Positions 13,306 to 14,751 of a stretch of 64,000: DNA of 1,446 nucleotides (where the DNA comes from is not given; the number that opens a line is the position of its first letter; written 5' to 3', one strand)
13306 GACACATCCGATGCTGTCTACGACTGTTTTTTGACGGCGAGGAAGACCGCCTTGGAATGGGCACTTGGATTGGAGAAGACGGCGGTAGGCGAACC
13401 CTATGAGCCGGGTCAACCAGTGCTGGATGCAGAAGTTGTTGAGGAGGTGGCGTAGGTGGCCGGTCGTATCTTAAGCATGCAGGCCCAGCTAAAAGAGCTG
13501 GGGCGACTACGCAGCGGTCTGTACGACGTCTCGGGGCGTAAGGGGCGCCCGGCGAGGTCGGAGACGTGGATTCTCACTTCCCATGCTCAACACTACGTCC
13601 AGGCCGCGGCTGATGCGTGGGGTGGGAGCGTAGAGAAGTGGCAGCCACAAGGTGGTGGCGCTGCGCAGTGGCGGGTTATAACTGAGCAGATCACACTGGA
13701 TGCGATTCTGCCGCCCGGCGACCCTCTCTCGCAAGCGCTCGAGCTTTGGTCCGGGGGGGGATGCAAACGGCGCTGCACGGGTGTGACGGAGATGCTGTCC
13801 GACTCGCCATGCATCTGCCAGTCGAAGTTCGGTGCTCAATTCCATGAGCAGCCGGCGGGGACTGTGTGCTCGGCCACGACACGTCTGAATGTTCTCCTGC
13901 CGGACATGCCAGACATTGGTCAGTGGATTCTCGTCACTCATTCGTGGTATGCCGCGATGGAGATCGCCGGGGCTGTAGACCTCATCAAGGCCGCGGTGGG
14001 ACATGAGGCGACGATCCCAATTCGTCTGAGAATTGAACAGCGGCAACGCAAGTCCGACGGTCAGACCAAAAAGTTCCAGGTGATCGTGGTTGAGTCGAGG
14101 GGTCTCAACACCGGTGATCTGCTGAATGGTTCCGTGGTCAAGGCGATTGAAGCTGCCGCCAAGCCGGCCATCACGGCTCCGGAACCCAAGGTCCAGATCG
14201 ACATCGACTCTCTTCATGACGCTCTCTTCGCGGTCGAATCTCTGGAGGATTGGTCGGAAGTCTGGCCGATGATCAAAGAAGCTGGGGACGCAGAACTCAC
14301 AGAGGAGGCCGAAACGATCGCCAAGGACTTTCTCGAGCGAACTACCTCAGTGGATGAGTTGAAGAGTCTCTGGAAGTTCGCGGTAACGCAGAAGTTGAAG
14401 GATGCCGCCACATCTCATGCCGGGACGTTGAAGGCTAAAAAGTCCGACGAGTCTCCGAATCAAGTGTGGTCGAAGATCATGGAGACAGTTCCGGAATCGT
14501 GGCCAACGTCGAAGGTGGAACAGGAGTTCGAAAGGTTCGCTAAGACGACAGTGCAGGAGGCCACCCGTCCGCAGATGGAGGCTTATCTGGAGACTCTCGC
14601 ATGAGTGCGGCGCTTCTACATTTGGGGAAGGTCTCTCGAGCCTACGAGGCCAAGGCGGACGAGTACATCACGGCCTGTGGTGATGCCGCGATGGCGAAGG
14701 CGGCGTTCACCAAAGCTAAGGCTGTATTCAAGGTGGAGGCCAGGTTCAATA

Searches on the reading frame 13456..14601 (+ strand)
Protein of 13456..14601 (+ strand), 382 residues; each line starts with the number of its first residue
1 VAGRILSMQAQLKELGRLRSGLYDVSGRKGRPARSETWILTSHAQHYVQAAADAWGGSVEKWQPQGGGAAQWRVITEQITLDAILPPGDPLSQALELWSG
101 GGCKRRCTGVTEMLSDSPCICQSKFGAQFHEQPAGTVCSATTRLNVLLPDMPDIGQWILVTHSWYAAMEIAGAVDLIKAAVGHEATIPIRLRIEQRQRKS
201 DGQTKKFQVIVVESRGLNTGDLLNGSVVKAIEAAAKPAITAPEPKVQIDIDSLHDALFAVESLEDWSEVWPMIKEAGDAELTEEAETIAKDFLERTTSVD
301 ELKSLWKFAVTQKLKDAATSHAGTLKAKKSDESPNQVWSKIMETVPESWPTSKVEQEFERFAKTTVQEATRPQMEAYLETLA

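Call 10: search_protein_families(library=phrogs, proteins=[window:13456-14601:+], max_evalue=0.001)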
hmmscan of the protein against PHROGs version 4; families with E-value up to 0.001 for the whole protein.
window:13456-14601:+ (382 aa): 2 families
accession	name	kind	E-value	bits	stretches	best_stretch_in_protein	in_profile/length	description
phrog_16191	-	unknown function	1.2e-82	279.1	1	1-381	1-385/390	-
phrog_9220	-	unknown function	3.8e-10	40.7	1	15-215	24-223/243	unknown function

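Call 70: search_dna_similar(query=window:13456-14601:+, collection=phages, mode=protein, max_rows=12)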
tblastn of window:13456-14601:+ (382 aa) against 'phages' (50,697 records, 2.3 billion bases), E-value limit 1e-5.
Records with a match: 8; places in all: 8; records where one place covers at least 80% of the query: 2.
Best place of each record, by identity: <60% 8.
By first word of the organism name: Streptomyces 6; Microcystis 1; Bacteriophage 1.
By host as written in the record: Streptomyces flavovirens 2; Streptomyces aureofaciens 2; Streptomyces venezuelae ETH14630 1; Streptomyces venezuelae 1; Microcystis aeruginosa 1; - 1.
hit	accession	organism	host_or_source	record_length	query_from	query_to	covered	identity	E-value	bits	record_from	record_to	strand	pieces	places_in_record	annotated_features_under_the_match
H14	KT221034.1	Streptomyces phage SF3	Streptomyces flavovirens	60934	1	292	76%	40.1%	2e-62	222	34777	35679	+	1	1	hypothetical protein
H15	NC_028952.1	Streptomyces phage SF3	Streptomyces flavovirens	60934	1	292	76%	40.1%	2e-62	222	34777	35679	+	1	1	hypothetical protein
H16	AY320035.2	Streptomyces phage VWB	Streptomyces venezuelae ETH14630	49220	1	212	55%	53.0%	5e-69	241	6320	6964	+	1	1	hypothetical protein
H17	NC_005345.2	Streptomyces phage VWB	Streptomyces venezuelae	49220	1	212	55%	53.0%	5e-69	241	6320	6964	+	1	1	hypothetical protein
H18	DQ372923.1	Streptomyces phage mu1/6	Streptomyces aureofaciens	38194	5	378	98%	27.1%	4e-30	128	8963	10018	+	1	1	unknown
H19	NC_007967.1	Streptomyces phage mu1/6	Streptomyces aureofaciens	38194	5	378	98%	27.1%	4e-30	128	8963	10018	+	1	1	hypothetical protein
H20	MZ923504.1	Microcystis phage MinS1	Microcystis aeruginosa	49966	6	213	54%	33.0%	2e-20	99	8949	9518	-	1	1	hypothetical protein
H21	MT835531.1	Bacteriophage sp.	human fecal samples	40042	5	213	55%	28.3%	2e-11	72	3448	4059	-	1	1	record has no annotation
